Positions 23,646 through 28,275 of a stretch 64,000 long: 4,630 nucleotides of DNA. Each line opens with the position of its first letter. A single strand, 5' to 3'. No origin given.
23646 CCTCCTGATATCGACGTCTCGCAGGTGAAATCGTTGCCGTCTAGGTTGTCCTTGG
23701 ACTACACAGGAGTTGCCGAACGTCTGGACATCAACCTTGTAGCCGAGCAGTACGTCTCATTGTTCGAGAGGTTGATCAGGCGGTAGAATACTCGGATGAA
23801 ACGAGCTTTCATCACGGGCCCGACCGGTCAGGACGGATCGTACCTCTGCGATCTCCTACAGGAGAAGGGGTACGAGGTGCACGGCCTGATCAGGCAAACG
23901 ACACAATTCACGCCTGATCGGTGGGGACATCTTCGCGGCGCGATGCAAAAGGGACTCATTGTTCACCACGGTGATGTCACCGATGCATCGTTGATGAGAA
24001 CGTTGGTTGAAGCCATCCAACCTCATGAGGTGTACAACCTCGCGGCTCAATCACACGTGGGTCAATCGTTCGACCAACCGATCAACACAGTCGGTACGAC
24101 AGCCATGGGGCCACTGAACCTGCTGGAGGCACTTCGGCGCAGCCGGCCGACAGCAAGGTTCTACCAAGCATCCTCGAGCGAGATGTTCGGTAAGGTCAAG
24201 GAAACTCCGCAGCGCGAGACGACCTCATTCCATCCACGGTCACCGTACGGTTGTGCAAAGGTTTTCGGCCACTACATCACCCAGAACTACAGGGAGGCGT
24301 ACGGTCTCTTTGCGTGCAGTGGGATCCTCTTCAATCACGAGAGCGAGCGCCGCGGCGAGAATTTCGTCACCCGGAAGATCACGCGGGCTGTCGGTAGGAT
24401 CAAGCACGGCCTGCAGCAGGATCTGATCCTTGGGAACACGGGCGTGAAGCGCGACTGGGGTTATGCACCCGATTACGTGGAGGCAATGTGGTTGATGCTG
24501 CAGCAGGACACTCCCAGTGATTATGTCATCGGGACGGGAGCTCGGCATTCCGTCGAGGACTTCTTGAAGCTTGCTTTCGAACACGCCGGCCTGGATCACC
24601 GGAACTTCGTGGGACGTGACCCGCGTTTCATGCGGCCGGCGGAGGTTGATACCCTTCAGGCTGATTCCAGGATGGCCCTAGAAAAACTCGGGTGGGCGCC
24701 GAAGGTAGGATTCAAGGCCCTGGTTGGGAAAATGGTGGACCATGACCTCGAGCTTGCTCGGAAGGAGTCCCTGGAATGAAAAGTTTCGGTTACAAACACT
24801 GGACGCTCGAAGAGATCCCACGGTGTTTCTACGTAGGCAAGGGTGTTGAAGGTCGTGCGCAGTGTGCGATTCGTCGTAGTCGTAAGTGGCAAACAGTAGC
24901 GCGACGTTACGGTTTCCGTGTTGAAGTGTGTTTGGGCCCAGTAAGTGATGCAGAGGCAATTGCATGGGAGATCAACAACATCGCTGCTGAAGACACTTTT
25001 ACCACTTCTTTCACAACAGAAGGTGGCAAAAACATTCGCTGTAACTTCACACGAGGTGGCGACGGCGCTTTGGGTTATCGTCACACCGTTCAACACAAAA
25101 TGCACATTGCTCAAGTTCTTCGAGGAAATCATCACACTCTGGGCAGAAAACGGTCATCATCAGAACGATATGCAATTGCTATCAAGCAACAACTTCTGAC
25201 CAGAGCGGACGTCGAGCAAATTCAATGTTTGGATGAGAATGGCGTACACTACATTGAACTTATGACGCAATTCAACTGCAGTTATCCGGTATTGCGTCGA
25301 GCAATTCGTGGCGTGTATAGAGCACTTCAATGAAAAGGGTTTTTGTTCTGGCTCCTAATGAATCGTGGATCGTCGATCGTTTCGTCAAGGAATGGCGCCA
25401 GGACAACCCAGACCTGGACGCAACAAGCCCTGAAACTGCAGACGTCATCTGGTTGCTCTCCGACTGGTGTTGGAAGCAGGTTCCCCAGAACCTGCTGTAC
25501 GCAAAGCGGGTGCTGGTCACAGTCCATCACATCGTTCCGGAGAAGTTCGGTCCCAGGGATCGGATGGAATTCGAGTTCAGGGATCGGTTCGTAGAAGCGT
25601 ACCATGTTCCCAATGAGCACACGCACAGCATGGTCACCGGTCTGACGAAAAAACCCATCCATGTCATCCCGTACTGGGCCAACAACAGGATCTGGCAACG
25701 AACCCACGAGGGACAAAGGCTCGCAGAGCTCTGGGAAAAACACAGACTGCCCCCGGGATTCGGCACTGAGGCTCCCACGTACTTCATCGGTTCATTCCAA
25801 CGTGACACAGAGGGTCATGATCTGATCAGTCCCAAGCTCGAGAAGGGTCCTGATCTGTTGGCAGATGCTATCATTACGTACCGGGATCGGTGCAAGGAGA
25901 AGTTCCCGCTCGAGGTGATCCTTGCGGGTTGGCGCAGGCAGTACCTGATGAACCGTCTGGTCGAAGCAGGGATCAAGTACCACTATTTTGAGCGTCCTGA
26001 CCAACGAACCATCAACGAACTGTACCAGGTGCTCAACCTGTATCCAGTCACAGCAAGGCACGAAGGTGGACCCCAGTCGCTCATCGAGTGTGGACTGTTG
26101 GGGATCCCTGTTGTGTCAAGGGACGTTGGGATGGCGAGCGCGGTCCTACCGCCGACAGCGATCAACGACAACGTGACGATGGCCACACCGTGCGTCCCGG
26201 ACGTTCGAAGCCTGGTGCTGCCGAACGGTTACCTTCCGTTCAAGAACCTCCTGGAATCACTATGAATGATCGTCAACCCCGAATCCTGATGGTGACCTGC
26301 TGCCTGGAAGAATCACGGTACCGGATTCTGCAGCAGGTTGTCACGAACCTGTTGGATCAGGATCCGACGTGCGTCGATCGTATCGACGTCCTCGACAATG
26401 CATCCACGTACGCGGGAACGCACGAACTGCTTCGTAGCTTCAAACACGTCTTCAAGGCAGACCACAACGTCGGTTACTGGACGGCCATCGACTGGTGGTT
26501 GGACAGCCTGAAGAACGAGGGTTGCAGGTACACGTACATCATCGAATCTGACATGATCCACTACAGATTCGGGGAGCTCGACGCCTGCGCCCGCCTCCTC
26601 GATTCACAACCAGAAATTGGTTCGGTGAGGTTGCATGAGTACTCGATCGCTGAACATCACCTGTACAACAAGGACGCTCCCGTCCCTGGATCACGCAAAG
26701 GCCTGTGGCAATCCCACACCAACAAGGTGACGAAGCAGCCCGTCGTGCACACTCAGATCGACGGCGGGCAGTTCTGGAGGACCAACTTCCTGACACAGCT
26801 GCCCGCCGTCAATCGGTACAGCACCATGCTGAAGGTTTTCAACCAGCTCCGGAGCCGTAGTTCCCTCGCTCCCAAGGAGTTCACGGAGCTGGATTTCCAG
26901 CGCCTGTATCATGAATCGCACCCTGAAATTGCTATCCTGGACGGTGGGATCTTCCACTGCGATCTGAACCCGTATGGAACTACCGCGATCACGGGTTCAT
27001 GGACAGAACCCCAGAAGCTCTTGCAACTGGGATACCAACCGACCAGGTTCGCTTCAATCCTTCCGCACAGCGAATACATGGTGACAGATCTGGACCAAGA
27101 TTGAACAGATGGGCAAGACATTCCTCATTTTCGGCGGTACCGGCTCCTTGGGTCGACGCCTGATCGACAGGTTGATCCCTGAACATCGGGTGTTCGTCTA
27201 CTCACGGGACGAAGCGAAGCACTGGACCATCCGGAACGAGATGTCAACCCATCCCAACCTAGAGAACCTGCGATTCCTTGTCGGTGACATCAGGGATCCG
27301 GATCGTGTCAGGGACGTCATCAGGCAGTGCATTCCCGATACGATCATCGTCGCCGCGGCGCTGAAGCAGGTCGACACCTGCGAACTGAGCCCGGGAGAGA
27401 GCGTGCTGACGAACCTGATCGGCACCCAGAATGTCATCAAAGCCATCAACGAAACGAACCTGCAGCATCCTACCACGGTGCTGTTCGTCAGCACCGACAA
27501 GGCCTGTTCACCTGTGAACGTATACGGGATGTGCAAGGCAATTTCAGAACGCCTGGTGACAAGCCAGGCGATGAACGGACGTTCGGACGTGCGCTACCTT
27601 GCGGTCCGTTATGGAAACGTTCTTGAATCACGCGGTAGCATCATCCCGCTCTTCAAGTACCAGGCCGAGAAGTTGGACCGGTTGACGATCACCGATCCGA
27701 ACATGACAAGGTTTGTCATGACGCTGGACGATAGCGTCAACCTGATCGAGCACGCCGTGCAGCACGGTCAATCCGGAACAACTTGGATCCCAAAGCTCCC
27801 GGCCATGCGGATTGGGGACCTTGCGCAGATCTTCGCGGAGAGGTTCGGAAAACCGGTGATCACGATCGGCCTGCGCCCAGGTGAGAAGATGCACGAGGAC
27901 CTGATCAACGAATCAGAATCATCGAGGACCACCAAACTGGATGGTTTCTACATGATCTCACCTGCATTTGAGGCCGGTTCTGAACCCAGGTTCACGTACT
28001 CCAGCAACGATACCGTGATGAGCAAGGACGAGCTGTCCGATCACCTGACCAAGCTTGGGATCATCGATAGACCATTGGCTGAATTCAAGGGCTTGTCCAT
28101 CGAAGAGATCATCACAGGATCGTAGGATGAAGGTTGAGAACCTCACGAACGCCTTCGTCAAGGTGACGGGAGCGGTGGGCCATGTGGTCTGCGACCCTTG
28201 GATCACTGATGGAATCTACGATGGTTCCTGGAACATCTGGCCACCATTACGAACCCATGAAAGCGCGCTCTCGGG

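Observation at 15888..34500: ~19 kb glycan/nucleotide-sugar biosynthesis island in a virulent myovirus, punctuated by homing endonucleases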

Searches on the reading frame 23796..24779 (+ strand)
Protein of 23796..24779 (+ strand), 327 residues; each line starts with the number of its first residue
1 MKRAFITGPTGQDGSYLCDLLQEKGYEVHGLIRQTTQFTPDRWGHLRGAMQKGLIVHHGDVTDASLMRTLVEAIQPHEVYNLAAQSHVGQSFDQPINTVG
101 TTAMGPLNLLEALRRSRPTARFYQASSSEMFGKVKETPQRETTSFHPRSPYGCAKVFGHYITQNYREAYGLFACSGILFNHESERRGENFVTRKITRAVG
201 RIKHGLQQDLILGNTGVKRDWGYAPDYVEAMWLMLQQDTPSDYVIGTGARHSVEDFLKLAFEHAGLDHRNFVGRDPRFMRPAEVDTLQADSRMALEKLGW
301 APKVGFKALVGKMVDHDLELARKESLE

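Call 5: search_protein_families(library=pfam, proteins=[window:23796-24779:+], max_evalue=0.01)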
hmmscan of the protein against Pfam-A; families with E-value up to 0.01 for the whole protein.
window:23796-24779:+ (327 aa): 5 families
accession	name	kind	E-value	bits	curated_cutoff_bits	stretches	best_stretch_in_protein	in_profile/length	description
PF16363.11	GDP_Man_Dehyd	-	8.7e-124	413.7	27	1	5-313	1-332/332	GDP-mannose 4,6 dehydratase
PF01370.27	Epimerase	-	3e-71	240.1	20.9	1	5-246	2-240/240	NAD dependent epimerase/dehydratase family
PF04321.23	RmlD_sub_bind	-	1.2e-11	44.7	27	1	4-198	3-167/287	RmlD substrate binding domain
PF02719.21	Polysacc_synt_2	-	0.00045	19.9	20.2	1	5-114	2-116/293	Polysaccharide biosynthesis protein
PF05368.20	NmrA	-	0.0032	17.6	27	1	4-72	5-68/298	NmrA-like family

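Call 11: search_protein_families(library=ncbifam, proteins=[window:23796-24779:+], max_evalue=0.001)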
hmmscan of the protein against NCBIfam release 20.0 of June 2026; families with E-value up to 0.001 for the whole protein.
window:23796-24779:+ (327 aa): 13 families
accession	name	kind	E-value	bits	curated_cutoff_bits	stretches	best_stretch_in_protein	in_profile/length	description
TIGR01472.1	gmd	equivalog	9.1e-129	429.5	415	1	2-320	1-341/342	GDP-mannose 4,6-dehydratase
TIGR01181.1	dTDP_gluc_dehyt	equivalog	7e-31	107.5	365.1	1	54-315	52-309/321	dTDP-glucose 4,6-dehydratase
TIGR04180.1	EDH_00030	hypoth_equivalog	1.2e-25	90.2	475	1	5-304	2-296/297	NAD-dependent 4,6-dehydratase LegB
TIGR02622.1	CDP_4_6_dhtase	equivalog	4.4e-24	85.3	278.45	1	2-169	5-172/352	CDP-glucose 4,6-dehydratase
TIGR01179.1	galE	equivalog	9.3e-18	64.1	262.3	1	5-174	3-169/332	UDP-glucose 4-epimerase GalE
NF007582.0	PRK10217.1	equivalog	9.6e-15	54.5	698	1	2-247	2-253/355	dTDP-glucose 4,6-dehydratase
NF007490.0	PRK10084.1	subfamily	7.8e-12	44.8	649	1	56-247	54-260/361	dTDP-glucose 4,6-dehydratase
NF007956.0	PRK10675.1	subfamily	3.9e-11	42.7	394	1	4-168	3-166/338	UDP-glucose 4-epimerase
NF043036.1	ErythonDh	equivalog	2.3e-09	36.9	325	1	5-165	4-163/321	D-erythronate dehydrogenase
TIGR01214.1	rmlD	equivalog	2.9e-07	29.9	224.05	1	5-198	3-167/285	dTDP-4-dehydrorhamnose reductase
NF011728.1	PRK15181.1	equivalog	4.6e-07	29.2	760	1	78-235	93-249/348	Vi polysaccharide biosynthesis UDP-N-acetylglucosaminuronic acid C-4 epimerase TviC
TIGR02197.1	heptose_epim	equivalog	0.00013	21.3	274.6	1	105-266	94-262/316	ADP-glyceromanno-heptose 6-epimerase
TIGR03466.1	HpnA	hypoth_equivalog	0.00035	19.5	367.65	1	3-149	2-136/327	hopanoid-associated sugar epimerase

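Call 13: find_encoding_contigs(protein=window:23796-24779:+, flank=10000, max_places=6)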
Protein window:23796-24779:+ (327 aa): 1 contig read that carries it; 1 place shown.
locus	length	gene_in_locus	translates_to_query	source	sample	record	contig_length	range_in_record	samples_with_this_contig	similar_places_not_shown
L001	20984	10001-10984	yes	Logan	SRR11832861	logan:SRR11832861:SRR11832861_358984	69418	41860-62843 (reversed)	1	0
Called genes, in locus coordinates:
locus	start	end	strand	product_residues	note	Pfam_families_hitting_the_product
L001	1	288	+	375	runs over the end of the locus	-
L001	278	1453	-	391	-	-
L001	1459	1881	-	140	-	-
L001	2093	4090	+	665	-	-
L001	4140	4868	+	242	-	PF01596:Methyltransf_3 (weak), PF13578:Methyltransf_24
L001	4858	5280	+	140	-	-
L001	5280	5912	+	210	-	PF22083:I-HmuI_NUMOD-like (weak)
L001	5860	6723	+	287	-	PF00535:Glycos_transf_2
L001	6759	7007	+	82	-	PF26761:Acb5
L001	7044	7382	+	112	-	-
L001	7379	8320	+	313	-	-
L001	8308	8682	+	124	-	-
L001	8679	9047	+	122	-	-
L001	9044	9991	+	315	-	PF00534:Glycos_transf_1, PF13692:Glyco_trans_1_4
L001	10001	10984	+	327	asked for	PF01370:Epimerase, PF04321:RmlD_sub_bind, PF16363:GDP_Man_Dehyd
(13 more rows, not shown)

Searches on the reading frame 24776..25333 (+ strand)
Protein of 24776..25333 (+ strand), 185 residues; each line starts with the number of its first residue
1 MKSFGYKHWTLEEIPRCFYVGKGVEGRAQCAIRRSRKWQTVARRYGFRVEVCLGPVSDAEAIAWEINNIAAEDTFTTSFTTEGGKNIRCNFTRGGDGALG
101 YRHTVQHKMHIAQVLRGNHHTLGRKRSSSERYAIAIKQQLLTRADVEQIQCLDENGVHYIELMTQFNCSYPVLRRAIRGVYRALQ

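Call 5: search_protein_families(library=pfam, proteins=[window:24776-25333:+], max_evalue=0.01)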
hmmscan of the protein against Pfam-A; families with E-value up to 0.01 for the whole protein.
window:24776-25333:+ (185 aa): 0 families

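Call 46: search_protein_families(library=pfam, proteins=[window:24776-25333:+], max_evalue=1)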
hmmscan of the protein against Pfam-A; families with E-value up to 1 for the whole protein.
window:24776-25333:+ (185 aa): 0 families

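Call 68: search_protein_families(library=phrogs, proteins=[window:24776-25333:+], max_evalue=0.01)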
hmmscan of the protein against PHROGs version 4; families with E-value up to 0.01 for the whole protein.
window:24776-25333:+ (185 aa): 0 families

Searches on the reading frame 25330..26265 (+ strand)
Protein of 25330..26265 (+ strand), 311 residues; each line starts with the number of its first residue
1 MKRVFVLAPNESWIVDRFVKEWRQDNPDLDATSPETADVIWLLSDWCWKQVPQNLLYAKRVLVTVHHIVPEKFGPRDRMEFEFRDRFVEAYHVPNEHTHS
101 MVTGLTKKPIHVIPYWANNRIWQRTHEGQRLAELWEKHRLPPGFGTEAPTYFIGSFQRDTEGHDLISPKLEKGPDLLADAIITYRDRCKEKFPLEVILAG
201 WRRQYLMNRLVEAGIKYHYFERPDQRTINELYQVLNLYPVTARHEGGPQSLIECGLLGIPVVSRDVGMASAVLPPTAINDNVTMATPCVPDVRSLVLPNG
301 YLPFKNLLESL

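Call 5: search_protein_families(library=pfam, proteins=[window:25330-26265:+], max_evalue=0.01)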
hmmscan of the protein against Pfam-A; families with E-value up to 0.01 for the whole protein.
window:25330-26265:+ (311 aa): 2 families
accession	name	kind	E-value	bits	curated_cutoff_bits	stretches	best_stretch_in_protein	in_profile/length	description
PF13692.12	Glyco_trans_1_4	-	7.7e-06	26.7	27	1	171-272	14-115/142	Glycosyl transferases group 1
PF00534.26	Glycos_transf_1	-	3.5e-05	23.9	26.4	1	171-272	27-130/172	Glycosyl transferases group 1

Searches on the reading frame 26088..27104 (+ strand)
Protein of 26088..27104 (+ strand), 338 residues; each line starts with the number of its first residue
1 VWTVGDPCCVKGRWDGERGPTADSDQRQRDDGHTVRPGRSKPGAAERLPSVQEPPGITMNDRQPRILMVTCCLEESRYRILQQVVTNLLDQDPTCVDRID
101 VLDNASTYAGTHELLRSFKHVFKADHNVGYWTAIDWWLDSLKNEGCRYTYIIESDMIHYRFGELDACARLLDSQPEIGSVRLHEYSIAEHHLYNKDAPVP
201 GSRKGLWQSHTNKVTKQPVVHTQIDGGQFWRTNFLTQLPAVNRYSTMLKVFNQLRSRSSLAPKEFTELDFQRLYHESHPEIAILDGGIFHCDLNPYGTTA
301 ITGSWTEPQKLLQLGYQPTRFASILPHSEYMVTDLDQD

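Call 5: search_protein_families(library=pfam, proteins=[window:26088-27104:+], max_evalue=0.01)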
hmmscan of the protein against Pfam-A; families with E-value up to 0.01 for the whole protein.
window:26088-27104:+ (338 aa): 0 families

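Call 11: search_protein_families(library=ncbifam, proteins=[window:26088-27104:+], max_evalue=0.001)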
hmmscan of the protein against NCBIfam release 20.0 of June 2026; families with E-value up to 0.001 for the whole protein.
window:26088-27104:+ (338 aa): 0 families

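Call 46: search_protein_families(library=pfam, proteins=[window:26262-27104:+], max_evalue=1)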
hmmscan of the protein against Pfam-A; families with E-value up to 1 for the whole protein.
window:26262-27104:+ (280 aa): 0 families

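Call 84: search_solved_structures(query=A5, max_evalue=1)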
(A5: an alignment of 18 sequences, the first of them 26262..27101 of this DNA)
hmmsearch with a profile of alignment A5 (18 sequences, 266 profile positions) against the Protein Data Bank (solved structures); distinct sequences matched with E-value up to 1: 1.
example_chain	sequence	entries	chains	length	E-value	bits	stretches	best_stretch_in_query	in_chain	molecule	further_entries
5omb_C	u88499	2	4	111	0.47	12.8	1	103-163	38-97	DNA damage checkpoint protein LCD1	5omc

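Call 110: find_homologous_proteins(query=A5, max_evalue=0.001)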
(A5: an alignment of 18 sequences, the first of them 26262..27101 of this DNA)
Query A5 (18 sequences) (280 aa, profile of the alignment): 302 proteins with E <= 0.001 among 3439 candidates; the best 120 are listed.
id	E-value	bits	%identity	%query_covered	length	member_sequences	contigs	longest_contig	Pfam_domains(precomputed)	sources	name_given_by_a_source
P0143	2.6e-127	442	61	97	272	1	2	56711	-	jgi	-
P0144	6.3e-127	440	54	96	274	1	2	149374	-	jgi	-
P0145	2.0e-125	435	57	98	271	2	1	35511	-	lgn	-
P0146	1.1e-124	433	58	96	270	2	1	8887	-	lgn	-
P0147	1.6e-124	432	62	97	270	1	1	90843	-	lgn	-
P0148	2.1e-124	432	61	97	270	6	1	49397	-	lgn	-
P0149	2.7e-124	432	56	96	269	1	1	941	-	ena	-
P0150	3.6e-124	431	56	96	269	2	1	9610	-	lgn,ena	-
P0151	5.0e-124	431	60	97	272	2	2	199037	-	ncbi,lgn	-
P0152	5.2e-124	431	63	97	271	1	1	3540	-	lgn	-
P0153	7.9e-124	430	58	96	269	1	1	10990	-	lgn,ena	-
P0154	8.0e-124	430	55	96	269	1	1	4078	-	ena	-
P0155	8.6e-124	430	55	96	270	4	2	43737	-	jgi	-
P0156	1.6e-123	429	56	96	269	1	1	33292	-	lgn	-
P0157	2.8e-123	428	56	97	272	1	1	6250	-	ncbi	-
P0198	1.3e-118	413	100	97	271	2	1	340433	-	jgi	jgi:hypothetical protein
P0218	3.8e-116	405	52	96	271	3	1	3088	PF00535.33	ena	-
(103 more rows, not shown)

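Call 112: find_encoding_contigs(protein=P0198, flank=10000, max_places=3)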
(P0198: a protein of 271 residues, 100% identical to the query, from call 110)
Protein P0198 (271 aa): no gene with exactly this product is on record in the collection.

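Call 113: list_cluster_members(proteins=[P0198, P0023])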
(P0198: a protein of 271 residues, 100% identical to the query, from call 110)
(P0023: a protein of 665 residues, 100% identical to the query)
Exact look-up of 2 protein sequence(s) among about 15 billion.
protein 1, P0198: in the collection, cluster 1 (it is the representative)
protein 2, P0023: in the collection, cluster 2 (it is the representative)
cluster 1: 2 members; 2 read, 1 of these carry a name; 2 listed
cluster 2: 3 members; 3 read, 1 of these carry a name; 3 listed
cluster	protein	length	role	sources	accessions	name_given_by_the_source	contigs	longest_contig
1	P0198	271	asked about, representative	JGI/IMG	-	hypothetical protein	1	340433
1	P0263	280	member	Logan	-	-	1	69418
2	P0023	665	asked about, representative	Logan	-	-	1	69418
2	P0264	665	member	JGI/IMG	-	glycosyltransferase involved in cell wall biosynthesis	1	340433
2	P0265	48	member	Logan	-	-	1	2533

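Call 114: find_encoding_contigs(protein=P0264, flank=10000, max_places=2)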
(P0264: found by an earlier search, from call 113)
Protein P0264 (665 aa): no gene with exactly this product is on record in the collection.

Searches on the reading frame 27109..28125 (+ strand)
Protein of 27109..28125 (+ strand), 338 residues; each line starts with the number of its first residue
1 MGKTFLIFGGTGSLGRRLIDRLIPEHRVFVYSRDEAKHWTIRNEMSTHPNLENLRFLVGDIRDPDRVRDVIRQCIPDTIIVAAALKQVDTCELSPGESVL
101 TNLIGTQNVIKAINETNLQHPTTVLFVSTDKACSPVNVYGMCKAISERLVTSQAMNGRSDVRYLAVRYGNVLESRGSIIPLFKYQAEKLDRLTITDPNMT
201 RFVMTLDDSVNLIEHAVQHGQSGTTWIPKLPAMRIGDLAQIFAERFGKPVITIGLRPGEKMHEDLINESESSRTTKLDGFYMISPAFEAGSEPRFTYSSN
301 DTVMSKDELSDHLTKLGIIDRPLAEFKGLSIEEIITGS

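Call 5: search_protein_families(library=pfam, proteins=[window:27109-28125:+], max_evalue=0.01)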
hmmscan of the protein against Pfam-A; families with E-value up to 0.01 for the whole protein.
window:27109-28125:+ (338 aa): 10 families
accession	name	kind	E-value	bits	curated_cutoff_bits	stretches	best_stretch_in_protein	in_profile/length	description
PF02719.21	Polysacc_synt_2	-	7.6e-78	262.1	20.2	1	6-283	2-291/293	Polysaccharide biosynthesis protein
PF01370.27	Epimerase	-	1.9e-20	73.8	20.9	1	6-223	2-234/240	NAD dependent epimerase/dehydratase family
PF16363.11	GDP_Man_Dehyd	-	8.2e-17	62.1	27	1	6-131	1-131/332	GDP-mannose 4,6 dehydratase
PF04321.23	RmlD_sub_bind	-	3.6e-13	49.7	27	1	5-174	3-154/287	RmlD substrate binding domain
PF01073.25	3Beta_HSD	-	9.4e-10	38.4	22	1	6-133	1-120/280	3-beta hydroxysteroid dehydrogenase/isomerase family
PF13460.12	NAD_binding_10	-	1.2e-07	32.2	27.2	1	9-202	1-176/184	NAD(P)H-binding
PF07993.18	NAD_binding_4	-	0.00043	20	20.1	0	9-134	3-141/258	Male sterility protein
PF08659.16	KR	-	0.0012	19.2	22.6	1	4-75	2-76/180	KR domain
PF00106.31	adh_short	-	0.0015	18.5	26.6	1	3-155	1-165/195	short chain dehydrogenase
PF05368.20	NmrA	-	0.002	18.2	27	1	3-90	3-72/298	NmrA-like family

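Call 11: search_protein_families(library=ncbifam, proteins=[window:27109-28125:+], max_evalue=0.001)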
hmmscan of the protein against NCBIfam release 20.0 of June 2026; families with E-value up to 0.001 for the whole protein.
window:27109-28125:+ (338 aa): 18 families
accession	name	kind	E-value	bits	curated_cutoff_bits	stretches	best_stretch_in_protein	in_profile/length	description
TIGR03589.1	PseB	equivalog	7e-84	281.5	407.75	1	3-296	5-292/324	UDP-N-acetylglucosamine 4,6-dehydratase (inverting)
TIGR04130.1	FnlA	equivalog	4.7e-58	196.7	730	1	2-289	4-288/337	UDP-N-acetylglucosamine 4,6-dehydratase/5-epimerase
TIGR01214.1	rmlD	equivalog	2.1e-14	53.3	224.05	1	5-153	2-138/285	dTDP-4-dehydrorhamnose reductase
TIGR01181.1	dTDP_gluc_dehyt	equivalog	1.7e-13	50.3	365.1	1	5-142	2-132/321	dTDP-glucose 4,6-dehydratase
TIGR01179.1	galE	equivalog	1.3e-10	40.6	262.3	1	5-172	2-177/332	UDP-glucose 4-epimerase GalE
TIGR04180.1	EDH_00030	hypoth_equivalog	1.3e-08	34.3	475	1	6-129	2-121/297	NAD-dependent 4,6-dehydratase LegB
TIGR02622.1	CDP_4_6_dhtase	equivalog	1.5e-08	34.2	278.45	1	27-133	30-133/352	CDP-glucose 4,6-dehydratase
NF043036.1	ErythonDh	equivalog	9.5e-07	28.3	325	1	6-163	4-173/321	D-erythronate dehydrogenase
NF041293.1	G6PDh_Azf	equivalog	6e-06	25.8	400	1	1-131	1-117/252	NAD-dependent glucose-6-phosphate dehydrogenase Azf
NF007440.0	PRK09987.1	equivalog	2.2e-05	23.9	308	1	58-153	37-142/299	dTDP-4-dehydrorhamnose reductase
NF007490.0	PRK10084.1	subfamily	7.2e-05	21.9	649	1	5-114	3-112/361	dTDP-glucose 4,6-dehydratase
NF050030.1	thlkprotThyD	equivalog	8.2e-05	21.9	400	0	7-125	5-119/305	thylakoid membrane protein ThyD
TIGR01777.1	yfcH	hypoth_equivalog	9.9e-05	22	207.35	0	6-44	2-42/292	TIGR01777 family oxidoreductase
NF041015.1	UDPsulfquin_syn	equivalog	0.00013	21.1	575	1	43-117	57-134/384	UDP-sulfoquinovose synthase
NF005893.0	PRK07856.1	equivalog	0.00015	21.1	255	1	2-172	9-183/255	SDR family oxidoreductase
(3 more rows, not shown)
